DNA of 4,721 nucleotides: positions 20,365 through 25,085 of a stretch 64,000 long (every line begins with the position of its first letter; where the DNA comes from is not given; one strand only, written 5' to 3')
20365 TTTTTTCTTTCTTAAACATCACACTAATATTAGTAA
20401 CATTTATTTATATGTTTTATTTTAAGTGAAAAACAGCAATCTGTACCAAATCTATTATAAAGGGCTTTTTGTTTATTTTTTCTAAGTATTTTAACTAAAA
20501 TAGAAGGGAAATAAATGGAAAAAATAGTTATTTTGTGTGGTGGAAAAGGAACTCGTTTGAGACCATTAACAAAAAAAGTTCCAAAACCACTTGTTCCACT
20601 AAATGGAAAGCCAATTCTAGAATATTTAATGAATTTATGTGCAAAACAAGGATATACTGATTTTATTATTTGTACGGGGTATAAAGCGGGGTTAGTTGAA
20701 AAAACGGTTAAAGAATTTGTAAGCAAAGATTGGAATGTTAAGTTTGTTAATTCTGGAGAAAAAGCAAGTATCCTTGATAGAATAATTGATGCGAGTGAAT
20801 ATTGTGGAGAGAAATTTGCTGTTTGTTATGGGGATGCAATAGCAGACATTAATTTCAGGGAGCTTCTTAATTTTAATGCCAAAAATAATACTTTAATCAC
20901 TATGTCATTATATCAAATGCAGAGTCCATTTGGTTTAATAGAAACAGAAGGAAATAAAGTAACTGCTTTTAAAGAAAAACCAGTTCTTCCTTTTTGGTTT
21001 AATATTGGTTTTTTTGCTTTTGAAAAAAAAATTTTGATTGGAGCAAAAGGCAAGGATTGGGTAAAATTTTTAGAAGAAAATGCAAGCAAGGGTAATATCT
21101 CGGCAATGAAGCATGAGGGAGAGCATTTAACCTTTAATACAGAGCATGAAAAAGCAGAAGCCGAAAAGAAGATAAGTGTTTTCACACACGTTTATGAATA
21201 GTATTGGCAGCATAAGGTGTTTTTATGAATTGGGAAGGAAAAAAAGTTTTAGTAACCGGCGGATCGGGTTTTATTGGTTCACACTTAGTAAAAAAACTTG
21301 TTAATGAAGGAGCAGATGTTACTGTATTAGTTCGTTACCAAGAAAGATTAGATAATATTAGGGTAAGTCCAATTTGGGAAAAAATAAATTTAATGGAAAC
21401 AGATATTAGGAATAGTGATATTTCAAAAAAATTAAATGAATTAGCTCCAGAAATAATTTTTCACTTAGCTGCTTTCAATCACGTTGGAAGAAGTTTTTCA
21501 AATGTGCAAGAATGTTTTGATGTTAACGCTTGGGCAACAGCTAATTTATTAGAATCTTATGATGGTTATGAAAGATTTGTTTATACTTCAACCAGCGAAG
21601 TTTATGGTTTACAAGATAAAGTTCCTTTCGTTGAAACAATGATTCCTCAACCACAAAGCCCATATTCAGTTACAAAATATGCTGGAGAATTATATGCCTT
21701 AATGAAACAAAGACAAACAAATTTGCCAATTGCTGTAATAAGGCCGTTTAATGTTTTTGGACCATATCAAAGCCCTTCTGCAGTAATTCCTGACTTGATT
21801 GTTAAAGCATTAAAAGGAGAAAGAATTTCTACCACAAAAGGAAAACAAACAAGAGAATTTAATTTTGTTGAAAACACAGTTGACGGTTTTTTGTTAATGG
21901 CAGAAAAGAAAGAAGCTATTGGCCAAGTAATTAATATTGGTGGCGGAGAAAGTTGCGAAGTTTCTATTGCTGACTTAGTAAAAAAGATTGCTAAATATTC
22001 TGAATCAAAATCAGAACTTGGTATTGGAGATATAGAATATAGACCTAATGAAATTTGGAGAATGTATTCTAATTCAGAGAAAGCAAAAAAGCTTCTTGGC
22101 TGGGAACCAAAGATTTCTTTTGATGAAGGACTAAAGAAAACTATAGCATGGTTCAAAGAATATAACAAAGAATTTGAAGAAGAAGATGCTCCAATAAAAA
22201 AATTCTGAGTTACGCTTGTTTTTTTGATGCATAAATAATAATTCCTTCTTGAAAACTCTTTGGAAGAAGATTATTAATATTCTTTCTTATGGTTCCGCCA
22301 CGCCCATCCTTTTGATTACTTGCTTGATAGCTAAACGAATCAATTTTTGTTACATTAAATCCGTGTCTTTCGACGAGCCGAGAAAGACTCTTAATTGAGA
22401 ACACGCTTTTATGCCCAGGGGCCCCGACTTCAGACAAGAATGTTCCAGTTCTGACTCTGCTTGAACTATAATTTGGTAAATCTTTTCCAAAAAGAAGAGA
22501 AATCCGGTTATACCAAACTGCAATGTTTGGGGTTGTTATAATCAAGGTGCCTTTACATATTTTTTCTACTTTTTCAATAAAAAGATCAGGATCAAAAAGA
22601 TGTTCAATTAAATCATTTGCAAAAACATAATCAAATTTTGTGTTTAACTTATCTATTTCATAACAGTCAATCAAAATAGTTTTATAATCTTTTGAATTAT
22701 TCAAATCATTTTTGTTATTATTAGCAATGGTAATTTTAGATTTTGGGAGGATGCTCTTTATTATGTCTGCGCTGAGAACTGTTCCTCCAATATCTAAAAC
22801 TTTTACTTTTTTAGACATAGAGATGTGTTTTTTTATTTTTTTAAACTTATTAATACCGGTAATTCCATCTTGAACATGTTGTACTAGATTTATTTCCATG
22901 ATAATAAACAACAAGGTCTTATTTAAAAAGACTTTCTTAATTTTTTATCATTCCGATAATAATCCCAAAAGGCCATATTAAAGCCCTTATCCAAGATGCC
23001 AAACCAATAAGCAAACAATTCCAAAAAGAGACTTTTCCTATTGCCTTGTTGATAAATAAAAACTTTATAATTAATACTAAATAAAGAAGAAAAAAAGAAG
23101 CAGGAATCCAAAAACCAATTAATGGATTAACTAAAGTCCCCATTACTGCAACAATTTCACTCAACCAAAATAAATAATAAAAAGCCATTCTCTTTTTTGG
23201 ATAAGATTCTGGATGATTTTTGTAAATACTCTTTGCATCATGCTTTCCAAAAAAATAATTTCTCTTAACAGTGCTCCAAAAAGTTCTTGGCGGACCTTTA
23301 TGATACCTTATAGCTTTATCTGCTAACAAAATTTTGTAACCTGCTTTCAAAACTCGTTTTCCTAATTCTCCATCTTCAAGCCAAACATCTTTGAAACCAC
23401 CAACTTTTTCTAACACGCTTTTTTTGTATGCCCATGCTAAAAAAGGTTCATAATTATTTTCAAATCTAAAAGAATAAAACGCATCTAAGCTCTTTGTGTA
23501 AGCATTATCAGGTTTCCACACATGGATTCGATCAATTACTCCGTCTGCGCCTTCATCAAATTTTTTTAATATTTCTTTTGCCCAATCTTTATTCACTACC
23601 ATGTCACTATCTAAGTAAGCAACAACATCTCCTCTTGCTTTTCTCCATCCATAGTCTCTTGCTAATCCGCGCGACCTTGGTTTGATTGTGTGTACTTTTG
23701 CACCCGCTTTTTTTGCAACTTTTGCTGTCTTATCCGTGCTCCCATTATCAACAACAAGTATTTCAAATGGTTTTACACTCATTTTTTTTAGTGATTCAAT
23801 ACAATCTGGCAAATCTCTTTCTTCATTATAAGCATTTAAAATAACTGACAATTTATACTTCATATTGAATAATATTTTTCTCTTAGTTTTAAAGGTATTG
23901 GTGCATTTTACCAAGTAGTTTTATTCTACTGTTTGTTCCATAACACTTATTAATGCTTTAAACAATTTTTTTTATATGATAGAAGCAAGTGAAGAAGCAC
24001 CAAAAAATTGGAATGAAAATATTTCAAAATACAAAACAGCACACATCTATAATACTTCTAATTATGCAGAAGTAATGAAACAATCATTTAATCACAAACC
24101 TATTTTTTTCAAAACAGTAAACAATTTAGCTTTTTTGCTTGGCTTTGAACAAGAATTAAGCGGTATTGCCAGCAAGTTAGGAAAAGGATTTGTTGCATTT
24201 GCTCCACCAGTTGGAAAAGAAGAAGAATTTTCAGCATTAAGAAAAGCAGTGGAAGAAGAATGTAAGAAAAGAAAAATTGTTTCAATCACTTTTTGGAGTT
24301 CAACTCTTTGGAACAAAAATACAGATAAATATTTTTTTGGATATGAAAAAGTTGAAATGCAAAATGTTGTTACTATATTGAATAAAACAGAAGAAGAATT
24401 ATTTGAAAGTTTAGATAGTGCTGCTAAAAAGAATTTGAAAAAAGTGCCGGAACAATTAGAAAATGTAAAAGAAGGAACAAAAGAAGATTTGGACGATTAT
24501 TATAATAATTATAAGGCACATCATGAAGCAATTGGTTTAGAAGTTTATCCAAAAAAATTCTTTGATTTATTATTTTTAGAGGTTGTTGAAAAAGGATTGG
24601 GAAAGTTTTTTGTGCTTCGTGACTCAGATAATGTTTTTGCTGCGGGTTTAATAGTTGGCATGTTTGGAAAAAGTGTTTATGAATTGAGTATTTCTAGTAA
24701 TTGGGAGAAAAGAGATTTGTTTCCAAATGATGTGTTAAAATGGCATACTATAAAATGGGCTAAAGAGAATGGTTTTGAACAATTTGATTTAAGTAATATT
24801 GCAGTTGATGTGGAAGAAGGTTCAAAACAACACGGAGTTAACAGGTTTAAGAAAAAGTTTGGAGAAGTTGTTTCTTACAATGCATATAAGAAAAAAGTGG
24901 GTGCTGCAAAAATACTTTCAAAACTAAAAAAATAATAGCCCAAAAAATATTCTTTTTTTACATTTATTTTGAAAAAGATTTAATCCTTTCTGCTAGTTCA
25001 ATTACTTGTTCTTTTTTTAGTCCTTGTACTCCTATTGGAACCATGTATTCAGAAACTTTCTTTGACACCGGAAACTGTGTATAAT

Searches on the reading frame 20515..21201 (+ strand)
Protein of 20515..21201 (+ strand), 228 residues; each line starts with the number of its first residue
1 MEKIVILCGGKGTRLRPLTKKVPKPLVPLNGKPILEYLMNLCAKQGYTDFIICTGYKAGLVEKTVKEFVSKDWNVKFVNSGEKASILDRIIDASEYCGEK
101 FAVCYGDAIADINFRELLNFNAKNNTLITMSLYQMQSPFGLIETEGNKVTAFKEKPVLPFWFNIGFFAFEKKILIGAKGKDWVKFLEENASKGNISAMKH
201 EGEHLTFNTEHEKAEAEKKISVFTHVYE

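Call 12: search_protein_families(library=pfam, proteins=[window:20515-21201:+], max_evalue=0.001)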
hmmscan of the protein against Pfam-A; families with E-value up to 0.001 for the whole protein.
window:20515-21201:+ (228 aa): 2 families
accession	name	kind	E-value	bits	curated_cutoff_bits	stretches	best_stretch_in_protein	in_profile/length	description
PF00483.29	NTP_transferase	-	2.5e-28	99.7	21.2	1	4-178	2-190/245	Nucleotidyl transferase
PF12804.13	NTP_transf_3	-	4.8e-09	37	27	1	5-97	2-83/160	MobA-like NTP transferase domain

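Call 95: search_protein_families(library=ncbifam, proteins=[window:20515-21201:+], max_evalue=1e-10)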
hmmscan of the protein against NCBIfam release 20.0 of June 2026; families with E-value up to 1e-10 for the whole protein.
window:20515-21201:+ (228 aa): 12 families
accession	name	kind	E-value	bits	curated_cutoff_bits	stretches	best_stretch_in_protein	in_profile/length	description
TIGR02623.1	G1P_cyt_trans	equivalog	1.5e-33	116.3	300.25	2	67-216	87-241/255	glucose-1-phosphate cytidylyltransferase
TIGR03992.1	Arch_glmU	subfamily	4.9e-30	104.7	292.1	1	3-174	2-173/393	bifunctional sugar-1-phosphate nucleotidylyltransferase/acetyltransferase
NF052502.1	man1P_GTase_Rv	exception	6.4e-23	81.2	440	1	4-174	3-179/352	mannose-1-phosphate guanylyltransferase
TIGR01208.1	rmlA_long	equivalog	2.6e-21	75.9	320.25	1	3-171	1-176/353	glucose-1-phosphate thymidylyltransferase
NF041313.1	UDPGP_AglF_Halo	equivalog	1.4e-20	73.7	400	1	4-174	3-179/234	UTP--glucose-1-phosphate uridylyltransferase AglF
NF049965.1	GlMnHpPGnyltfHddC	equivalog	3.4e-20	72.6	300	1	3-190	2-191/221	D-glycero-D-manno-heptose 1-phosphate guanosyltransferase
NF045761.1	NAMPUrTaseMurU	equivalog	6e-17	62.3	250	1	3-211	2-218/226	N-acetylmuramate alpha-1-phosphate uridylyltransferase MurU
NF041173.1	Sug_nt_acttase_Thmprot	equivalog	2.1e-14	53.3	600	1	3-173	2-172/405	bifunctional sugar-1-phosphate nucleotidylyltransferase/acetyltransferase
TIGR02091.1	glgC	equivalog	2.6e-14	53.1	424.9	0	5-77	4-73/364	glucose-1-phosphate adenylyltransferase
NF003670.0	PRK05293.1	equivalog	2.3e-12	46.5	470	0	5-81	8-83/382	glucose-1-phosphate adenylyltransferase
TIGR01099.1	galU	equivalog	2.1e-11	43.9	326.8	0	2-57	2-57/261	UTP--glucose-1-phosphate uridylyltransferase GalU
NF002023.0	PRK00844.1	subfamily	6.6e-11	41.7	458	0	5-76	10-78/408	glucose-1-phosphate adenylyltransferase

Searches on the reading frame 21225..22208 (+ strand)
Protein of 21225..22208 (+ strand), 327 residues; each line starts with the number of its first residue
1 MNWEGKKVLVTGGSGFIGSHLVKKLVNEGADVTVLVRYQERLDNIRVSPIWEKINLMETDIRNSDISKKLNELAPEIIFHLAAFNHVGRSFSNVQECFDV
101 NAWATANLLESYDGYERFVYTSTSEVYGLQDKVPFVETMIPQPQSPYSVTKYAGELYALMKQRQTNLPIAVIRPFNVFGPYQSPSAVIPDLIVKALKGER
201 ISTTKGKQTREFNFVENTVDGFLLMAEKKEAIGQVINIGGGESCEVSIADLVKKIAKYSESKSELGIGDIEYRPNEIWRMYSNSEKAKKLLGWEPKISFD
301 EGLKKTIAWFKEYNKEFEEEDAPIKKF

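Call 12: search_protein_families(library=pfam, proteins=[window:21225-22208:+], max_evalue=0.001)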
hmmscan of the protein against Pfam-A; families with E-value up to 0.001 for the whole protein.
window:21225-22208:+ (327 aa): 9 families
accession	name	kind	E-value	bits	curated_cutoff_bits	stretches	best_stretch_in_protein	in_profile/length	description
PF16363.11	GDP_Man_Dehyd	-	2.5e-62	211.7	27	1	9-306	1-332/332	GDP-mannose 4,6 dehydratase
PF01370.27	Epimerase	-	3.8e-52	177.5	20.9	1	8-239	1-240/240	NAD dependent epimerase/dehydratase family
PF01073.25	3Beta_HSD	-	8.1e-19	68.2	22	1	9-226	1-229/280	3-beta hydroxysteroid dehydrogenase/isomerase family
PF02719.21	Polysacc_synt_2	-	9e-18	64.9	20.2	1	8-267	1-258/293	Polysaccharide biosynthesis protein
PF04321.23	RmlD_sub_bind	-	7.5e-17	61.7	27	1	7-181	2-155/287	RmlD substrate binding domain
PF07993.18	NAD_binding_4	-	1.6e-15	57.4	20.1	1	10-183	1-210/258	Male sterility protein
PF13460.12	NAD_binding_10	-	7.5e-07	29.6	27.2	1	12-134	1-110/184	NAD(P)H-binding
PF00106.31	adh_short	-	2.4e-05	24.4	26.6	1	6-73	1-70/195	short chain dehydrogenase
PF05368.20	NmrA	-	0.00077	19.6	27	0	6-41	3-38/298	NmrA-like family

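Call 95: search_protein_families(library=ncbifam, proteins=[window:21225-22208:+], max_evalue=1e-10)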
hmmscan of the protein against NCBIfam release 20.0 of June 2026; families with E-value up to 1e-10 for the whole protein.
window:21225-22208:+ (327 aa): 19 families
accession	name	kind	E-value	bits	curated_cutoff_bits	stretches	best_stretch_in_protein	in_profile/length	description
TIGR04180.1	EDH_00030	hypoth_equivalog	1.5e-65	221.2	475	1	8-297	1-296/297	NAD-dependent 4,6-dehydratase LegB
TIGR01181.1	dTDP_gluc_dehyt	equivalog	2.8e-51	174.5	365.1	1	7-315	1-316/321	dTDP-glucose 4,6-dehydratase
TIGR02622.1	CDP_4_6_dhtase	equivalog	1.9e-36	125.9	278.45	1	3-318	2-338/352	CDP-glucose 4,6-dehydratase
TIGR01179.1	galE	equivalog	2.3e-36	125.3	262.3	1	7-181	1-180/332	UDP-glucose 4-epimerase GalE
NF007490.0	PRK10084.1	subfamily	2.8e-34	118.7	649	1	7-314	2-338/361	dTDP-glucose 4,6-dehydratase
NF007582.0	PRK10217.1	equivalog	2.3e-33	115.8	698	1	6-311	2-332/355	dTDP-glucose 4,6-dehydratase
NF011728.1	PRK15181.1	equivalog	2e-31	109.3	760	1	6-312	16-339/348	Vi polysaccharide biosynthesis UDP-N-acetylglucosaminuronic acid C-4 epimerase TviC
NF007956.0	PRK10675.1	subfamily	6.8e-25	87.9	394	1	7-315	2-334/338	UDP-glucose 4-epimerase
TIGR02197.1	heptose_epim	equivalog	3.3e-22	79.1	274.6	1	8-311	1-314/316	ADP-glyceromanno-heptose 6-epimerase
TIGR03466.1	HpnA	hypoth_equivalog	5.1e-22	78.2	367.65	1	7-259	2-246/327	hopanoid-associated sugar epimerase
NF008872.0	PRK11908.1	equivalog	1.3e-19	70.5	294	1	6-315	2-340/349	bifunctional UDP-4-keto-pentose/UDP-xylose synthase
TIGR01472.1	gmd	equivalog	2e-19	70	415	1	6-154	1-162/342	GDP-mannose 4,6-dehydratase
TIGR01214.1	rmlD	equivalog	1.1e-18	67.3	224.05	1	7-200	1-172/285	dTDP-4-dehydrorhamnose reductase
NF042422.1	oxyalk_red_OleD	equivalog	1.5e-17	63.9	580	1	7-225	2-214/329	2-alkyl-3-oxoalkanoate reductase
NF047922.1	GDPFucSynFcl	equivalog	1.7e-17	63.9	500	1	5-315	2-306/308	GDP-L-fucose synthase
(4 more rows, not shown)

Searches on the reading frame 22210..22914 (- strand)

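Call 5: search_protein_families(library=pfam, proteins=[window:22210-22914:-], max_evalue=0.001)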
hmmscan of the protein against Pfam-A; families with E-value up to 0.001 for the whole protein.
window:22210-22914:- (234 aa): 2 families
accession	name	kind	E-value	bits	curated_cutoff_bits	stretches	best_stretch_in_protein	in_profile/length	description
PF13489.12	Methyltransf_23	-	8.6e-10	39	27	1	79-190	73-163/164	Methyltransferase domain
PF13847.12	Methyltransf_31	-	3.3e-05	24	27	1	59-130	39-113/145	Methyltransferase domain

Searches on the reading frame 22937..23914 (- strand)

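Call 5: search_protein_families(library=pfam, proteins=[window:22937-23914:-], max_evalue=0.001)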
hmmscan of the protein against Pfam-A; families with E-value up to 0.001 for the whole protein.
window:22937-23914:- (325 aa): 5 families
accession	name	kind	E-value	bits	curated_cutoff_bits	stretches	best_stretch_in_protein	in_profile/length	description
PF00535.33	Glycos_transf_2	-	3.2e-28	99.2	23.3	1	23-146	1-131/168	Glycosyl transferase family 2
PF13641.12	Glyco_tranf_2_3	-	3.7e-09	37.4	27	1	22-219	3-224/230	Glycosyltransferase like family 2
PF13506.12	Glyco_transf_21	-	3e-08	33.8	21.7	1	89-218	25-168/174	Glycosyl transferase family 21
PF10111.15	Glyco_tranf_2_2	-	1.6e-06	28.2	27.3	1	24-117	2-104/276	Glycosyltransferase like family 2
PF13632.12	Glyco_trans_2_3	-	1.9e-05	25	27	1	98-281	2-193/198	Glycosyl transferase family group 2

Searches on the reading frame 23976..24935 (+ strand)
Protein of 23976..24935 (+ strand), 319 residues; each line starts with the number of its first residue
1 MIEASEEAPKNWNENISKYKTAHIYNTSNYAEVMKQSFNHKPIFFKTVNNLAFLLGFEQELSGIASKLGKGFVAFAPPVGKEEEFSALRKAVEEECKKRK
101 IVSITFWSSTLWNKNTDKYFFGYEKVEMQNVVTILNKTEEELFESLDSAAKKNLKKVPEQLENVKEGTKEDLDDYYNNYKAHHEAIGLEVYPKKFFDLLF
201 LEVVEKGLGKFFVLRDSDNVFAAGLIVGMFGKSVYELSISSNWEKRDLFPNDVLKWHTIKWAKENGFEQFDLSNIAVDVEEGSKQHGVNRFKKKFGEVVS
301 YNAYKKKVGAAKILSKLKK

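Call 5: search_protein_families(library=pfam, proteins=[window:23976-24935:+], max_evalue=0.001)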
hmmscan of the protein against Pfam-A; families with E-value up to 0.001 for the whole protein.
window:23976-24935:+ (319 aa): 2 families
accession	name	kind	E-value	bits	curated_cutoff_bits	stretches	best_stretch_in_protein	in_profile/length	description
PF13480.13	Acetyltransf_6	-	1e-10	42.3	22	1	152-273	5-135/143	Acetyltransferase (GNAT) domain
PF02388.22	FemAB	-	5.5e-09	35.8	24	1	216-299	302-382/406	FemAB family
